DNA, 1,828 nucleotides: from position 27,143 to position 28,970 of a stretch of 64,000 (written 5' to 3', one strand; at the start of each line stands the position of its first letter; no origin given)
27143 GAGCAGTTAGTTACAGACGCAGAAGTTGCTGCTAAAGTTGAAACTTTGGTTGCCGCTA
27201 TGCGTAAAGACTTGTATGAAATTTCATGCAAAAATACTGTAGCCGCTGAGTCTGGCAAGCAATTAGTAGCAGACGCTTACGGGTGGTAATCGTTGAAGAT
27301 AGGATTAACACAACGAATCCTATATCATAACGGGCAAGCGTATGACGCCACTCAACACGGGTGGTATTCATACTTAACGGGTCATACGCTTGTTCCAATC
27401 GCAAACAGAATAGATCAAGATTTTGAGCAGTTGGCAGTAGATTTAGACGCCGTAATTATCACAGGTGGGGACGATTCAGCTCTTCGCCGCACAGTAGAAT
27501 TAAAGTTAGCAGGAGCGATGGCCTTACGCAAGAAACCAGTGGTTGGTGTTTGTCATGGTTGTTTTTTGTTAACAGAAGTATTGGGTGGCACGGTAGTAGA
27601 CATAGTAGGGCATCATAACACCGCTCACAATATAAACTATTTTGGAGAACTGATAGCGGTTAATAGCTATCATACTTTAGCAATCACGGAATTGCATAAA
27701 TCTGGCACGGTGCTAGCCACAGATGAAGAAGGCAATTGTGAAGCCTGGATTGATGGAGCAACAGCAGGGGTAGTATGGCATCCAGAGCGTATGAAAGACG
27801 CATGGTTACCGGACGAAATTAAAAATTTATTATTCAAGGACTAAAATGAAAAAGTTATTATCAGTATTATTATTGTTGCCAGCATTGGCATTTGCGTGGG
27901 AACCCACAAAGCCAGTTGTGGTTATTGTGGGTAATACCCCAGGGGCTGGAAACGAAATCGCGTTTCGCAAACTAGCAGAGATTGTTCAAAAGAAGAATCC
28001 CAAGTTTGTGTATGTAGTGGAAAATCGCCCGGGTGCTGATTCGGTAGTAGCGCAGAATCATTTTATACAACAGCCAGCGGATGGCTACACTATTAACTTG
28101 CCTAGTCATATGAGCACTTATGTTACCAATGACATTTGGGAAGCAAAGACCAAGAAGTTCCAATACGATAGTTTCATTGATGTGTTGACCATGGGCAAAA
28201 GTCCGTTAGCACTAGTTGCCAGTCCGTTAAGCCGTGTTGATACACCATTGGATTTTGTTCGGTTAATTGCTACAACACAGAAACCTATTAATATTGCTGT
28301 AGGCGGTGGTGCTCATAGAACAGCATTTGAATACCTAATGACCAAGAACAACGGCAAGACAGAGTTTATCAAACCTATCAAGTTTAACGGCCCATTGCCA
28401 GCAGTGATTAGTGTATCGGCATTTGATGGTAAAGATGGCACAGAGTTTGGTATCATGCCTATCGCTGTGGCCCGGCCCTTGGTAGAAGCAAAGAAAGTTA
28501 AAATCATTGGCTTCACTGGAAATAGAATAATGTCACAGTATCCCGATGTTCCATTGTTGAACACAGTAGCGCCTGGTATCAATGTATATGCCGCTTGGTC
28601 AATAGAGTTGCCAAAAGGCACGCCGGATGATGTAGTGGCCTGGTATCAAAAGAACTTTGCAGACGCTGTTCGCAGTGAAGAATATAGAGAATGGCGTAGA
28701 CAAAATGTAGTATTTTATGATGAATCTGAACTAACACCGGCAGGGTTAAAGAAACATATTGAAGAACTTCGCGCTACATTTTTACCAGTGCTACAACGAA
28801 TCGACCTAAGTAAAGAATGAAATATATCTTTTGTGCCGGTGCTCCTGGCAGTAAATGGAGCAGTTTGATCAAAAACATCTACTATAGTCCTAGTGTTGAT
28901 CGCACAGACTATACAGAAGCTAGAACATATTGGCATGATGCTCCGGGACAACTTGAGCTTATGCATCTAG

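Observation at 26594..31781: Phage-encoded operon resembling a small-molecule biosynthetic cluster with its own periplasmic receptor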

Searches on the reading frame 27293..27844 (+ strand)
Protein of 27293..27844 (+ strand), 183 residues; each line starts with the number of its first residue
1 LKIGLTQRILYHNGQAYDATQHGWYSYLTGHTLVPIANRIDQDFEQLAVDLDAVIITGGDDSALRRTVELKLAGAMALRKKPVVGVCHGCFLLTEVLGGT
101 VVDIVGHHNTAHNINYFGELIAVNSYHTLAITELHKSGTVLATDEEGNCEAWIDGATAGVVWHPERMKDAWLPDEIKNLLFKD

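Call 3: search_protein_families(library=pfam, proteins=[window:27293-27844:+], max_evalue=0.1)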
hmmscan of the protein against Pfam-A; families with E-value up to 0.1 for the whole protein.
window:27293-27844:+ (183 aa): 4 families
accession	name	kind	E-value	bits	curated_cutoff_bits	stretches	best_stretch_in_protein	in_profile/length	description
PF07722.19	Peptidase_C26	-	2.8e-13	50.6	20.5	1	59-165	84-219/219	Peptidase C26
PF00117.34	GATase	-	3.8e-11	43.4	22.8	1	33-170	26-177/190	Glutamine amidotransferase class-I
PF01965.30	DJ-1_PfpI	-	0.00028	21.2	26.6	1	40-95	50-109/165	DJ-1/PfpI family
PF01174.25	SNO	-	0.0015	18.8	27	1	42-120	26-108/188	SNO glutamine amidotransferase family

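Call 5: search_protein_families(library=phrogs, proteins=[window:27293-27844:+], max_evalue=0.01)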
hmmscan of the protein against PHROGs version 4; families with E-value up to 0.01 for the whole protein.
window:27293-27844:+ (183 aa): 3 families
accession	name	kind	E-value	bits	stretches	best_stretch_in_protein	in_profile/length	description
phrog_7218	-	moron, auxiliary metabolic gene and host takeover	1e-09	39.4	1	72-168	72-182/203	glutamine amidotransferase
phrog_5908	-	unknown function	0.00037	21.4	1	48-96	78-129/189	-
phrog_11956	-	unknown function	0.0034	17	1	49-103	49-102/515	-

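Call 10: search_protein_families(library=ncbifam, proteins=[window:27293-27844:+], max_evalue=0.1)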
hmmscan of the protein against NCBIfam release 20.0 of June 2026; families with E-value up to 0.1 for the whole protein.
window:27293-27844:+ (183 aa): 19 families
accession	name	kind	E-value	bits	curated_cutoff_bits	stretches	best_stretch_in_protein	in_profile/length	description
NF045546.1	GCDPHdlase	equivalog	9e-14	52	250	1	3-168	3-183/198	gamma-glutamyl-CDP-amidate hydrolase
TIGR00888.1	guaA_Nterm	equivalog_domain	1.5e-07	31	172.15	1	44-167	34-168/188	glutamine-hydrolyzing GMP synthase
NF000848.1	PRK00074.1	equivalog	8.1e-06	24.7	400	1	47-167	37-171/512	glutamine-hydrolyzing GMP synthase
NF001975.0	PRK00758.1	equivalog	2.2e-05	24.2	198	1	42-165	35-164/185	GMP synthase subunit A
NF006562.0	PRK09065.1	equivalog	3.2e-05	23.6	205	1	78-165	88-189/242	glutamine amidotransferase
NF005849.0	PRK07765.1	equivalog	0.00023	20.5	308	1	43-103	39-99/219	aminodeoxychorismate/anthranilate synthase component II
TIGR00566.1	trpG_papA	subfamily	0.0005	19.9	121.05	1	40-144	35-151/192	glutamine amidotransferase of anthranilate synthase or aminodeoxychorismate synthase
TIGR03800.1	PLP_synth_Pdx2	equivalog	0.002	18.1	105.55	1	43-118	30-108/184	pyridoxal 5'-phosphate synthase glutaminase subunit PdxT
NF005072.0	PRK06490.1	equivalog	0.002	17.1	339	1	52-117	60-126/251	glutamine amidotransferase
TIGR01382.1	PfpI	subfamily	0.0021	17.6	139.05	1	40-95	51-109/169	DJ-1/PfpI/YhbO family deglycase/protease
NF004169.0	PRK05637.1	equivalog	0.0024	17.5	332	0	49-113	44-107/210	anthranilate synthase component II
TIGR01368.1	CPSaseIIsmall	equivalog_domain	0.013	14.5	307.35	1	42-115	207-282/361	glutamine-hydrolyzing carbamoyl-phosphate synthase small subunit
NF005799.0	PRK07649.1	equivalog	0.017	14.6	327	1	43-135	38-128/195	aminodeoxychorismate/anthranilate synthase component II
NF005743.0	PRK07567.1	equivalog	0.038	13.3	264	1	60-112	70-125/245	glutamine amidotransferase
NF008747.0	PRK11780.1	equivalog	0.064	13.2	180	0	59-121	108-171/218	isoprenoid biosynthesis glyoxalase ElbB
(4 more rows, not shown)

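Call 80: search_solved_structures(query=window:27293-27844:+, max_evalue=0.001, show_alignments=2)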
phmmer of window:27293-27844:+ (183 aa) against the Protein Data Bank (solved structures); distinct sequences matched with E-value up to 0.001: 0.

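Call 105: search_solved_structures(query=A6, max_evalue=0.1)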
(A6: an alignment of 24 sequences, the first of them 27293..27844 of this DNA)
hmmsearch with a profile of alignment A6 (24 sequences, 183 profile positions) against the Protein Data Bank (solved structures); distinct sequences matched with E-value up to 0.1: 72 (the best 60 are shown).
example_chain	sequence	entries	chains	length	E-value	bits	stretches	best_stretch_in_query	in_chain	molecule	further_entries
3fij_A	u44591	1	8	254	1e-16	64.3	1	45-169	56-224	Lin1909 protein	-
8gr1_A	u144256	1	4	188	1.8e-11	47.1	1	36-178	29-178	GMP synthase [glutamine-hydrolyzing] subunit A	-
8gr3_A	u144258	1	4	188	3.3e-11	46.3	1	36-178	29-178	GMP synthase [glutamine-hydrolyzing] subunit A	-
2lxn_A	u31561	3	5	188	4.8e-11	45.7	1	36-178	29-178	GMP synthase [glutamine-hydrolyzing] subunit A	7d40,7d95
7yc6_A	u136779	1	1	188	5.5e-11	45.5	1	36-178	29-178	GMP synthase [glutamine-hydrolyzing] subunit A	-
7d96_A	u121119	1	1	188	5.6e-11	45.5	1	36-178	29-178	GMP synthase [glutamine-hydrolyzing] subunit A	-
7d97_A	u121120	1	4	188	8.1e-11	45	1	36-178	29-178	GMP synthase [glutamine-hydrolyzing] subunit A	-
7d4r_A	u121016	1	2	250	7.2e-10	41.9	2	119-166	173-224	Probable glutamine amidotransferase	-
1wl8_A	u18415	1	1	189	1.4e-09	41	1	46-170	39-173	GMP synthase [glutamine-hydrolyzing] subunit A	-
2d7j_A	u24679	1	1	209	1.8e-09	40.6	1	45-170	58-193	GMP synthase [glutamine-hydrolyzing] subunit A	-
8hx6_A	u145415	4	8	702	2e-08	37.2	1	16-170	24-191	4-amino-4-deoxychorismate synthase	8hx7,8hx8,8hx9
7d53_A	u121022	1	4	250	2.7e-08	36.8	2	119-166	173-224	Probable glutamine amidotransferase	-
7d50_A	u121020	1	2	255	2.9e-08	36.7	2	119-166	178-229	Probable glutamine amidotransferase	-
4ofw_A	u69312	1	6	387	1e-07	34.9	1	34-95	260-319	Protein DJ-1 homolog D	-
3uk7_A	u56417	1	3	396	1.1e-07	34.8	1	34-95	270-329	Class I glutamine amidotransferase-like domain-containing protein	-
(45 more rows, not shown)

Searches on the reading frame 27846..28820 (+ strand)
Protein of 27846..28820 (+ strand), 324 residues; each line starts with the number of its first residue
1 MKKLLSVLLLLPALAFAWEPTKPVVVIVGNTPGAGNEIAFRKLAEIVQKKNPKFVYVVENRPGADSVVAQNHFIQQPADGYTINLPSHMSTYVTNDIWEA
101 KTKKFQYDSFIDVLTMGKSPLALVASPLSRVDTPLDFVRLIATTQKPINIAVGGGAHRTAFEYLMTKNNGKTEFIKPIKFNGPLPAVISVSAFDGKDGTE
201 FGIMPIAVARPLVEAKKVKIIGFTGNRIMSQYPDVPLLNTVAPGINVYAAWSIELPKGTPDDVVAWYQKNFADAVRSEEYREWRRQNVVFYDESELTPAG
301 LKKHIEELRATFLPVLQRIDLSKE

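Call 3: search_protein_families(library=pfam, proteins=[window:27846-28820:+], max_evalue=0.1)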
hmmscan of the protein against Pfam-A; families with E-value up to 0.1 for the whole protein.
window:27846-28820:+ (324 aa): 1 family
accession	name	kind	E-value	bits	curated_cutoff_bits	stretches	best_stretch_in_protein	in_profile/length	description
PF03401.19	TctC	-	3.2e-17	63.4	27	1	40-285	2-240/274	Tripartite tricarboxylate transporter family receptor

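Call 5: search_protein_families(library=phrogs, proteins=[window:27846-28820:+], max_evalue=0.01)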
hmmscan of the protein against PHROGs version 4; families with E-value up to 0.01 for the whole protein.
window:27846-28820:+ (324 aa): 0 families

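Call 10: search_protein_families(library=ncbifam, proteins=[window:27846-28820:+], max_evalue=0.1)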
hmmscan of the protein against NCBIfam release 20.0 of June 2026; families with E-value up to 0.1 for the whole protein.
window:27846-28820:+ (324 aa): 0 families

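Call 79: search_solved_structures(query=window:27846-28820:+, max_evalue=0.01, show_alignments=1)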
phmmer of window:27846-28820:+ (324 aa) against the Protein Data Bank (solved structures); distinct sequences matched with E-value up to 0.01: 11.
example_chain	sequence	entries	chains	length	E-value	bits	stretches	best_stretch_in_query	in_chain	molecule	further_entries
7ndr_A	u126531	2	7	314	1.3e-09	41.1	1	19-286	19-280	Tripartite tricarboxylate transporter substrate binding protein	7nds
8hkb_A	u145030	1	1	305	6.7e-09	38.7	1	26-281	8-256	Periplasmic terephthalate binding protein (TBP)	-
8hka_A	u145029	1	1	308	7.2e-09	38.6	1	25-281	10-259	Periplasmic terephthalate binding protein (TBP)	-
25hk_A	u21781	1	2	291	8.5e-09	38.4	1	19-286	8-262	Tripartite tricarboxylate transporter substrate binding protein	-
8hk9_D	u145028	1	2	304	9.5e-09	38.2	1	26-281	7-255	Periplasmic terephthalate binding protein (TBP)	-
4x9t_A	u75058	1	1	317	1.6e-08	37.5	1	17-295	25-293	Uncharacterized protein UPF0065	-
5oei_A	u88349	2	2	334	2.1e-08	37.1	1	18-277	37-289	Uncharacterized protein family UPF0065:Tat pathway signal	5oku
2dvz_A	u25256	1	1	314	3.2e-06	29.9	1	20-266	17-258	Putative exported protein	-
2qpq_A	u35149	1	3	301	9.2e-06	28.4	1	20-261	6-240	protein Bug27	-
2f5x_A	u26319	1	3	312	2.5e-05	27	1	20-306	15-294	BugD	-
6hke_A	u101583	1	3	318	0.00025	23.7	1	20-272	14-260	Possible TctC subunit of the Tripartite Tricarboxylate Transport(TTT) Family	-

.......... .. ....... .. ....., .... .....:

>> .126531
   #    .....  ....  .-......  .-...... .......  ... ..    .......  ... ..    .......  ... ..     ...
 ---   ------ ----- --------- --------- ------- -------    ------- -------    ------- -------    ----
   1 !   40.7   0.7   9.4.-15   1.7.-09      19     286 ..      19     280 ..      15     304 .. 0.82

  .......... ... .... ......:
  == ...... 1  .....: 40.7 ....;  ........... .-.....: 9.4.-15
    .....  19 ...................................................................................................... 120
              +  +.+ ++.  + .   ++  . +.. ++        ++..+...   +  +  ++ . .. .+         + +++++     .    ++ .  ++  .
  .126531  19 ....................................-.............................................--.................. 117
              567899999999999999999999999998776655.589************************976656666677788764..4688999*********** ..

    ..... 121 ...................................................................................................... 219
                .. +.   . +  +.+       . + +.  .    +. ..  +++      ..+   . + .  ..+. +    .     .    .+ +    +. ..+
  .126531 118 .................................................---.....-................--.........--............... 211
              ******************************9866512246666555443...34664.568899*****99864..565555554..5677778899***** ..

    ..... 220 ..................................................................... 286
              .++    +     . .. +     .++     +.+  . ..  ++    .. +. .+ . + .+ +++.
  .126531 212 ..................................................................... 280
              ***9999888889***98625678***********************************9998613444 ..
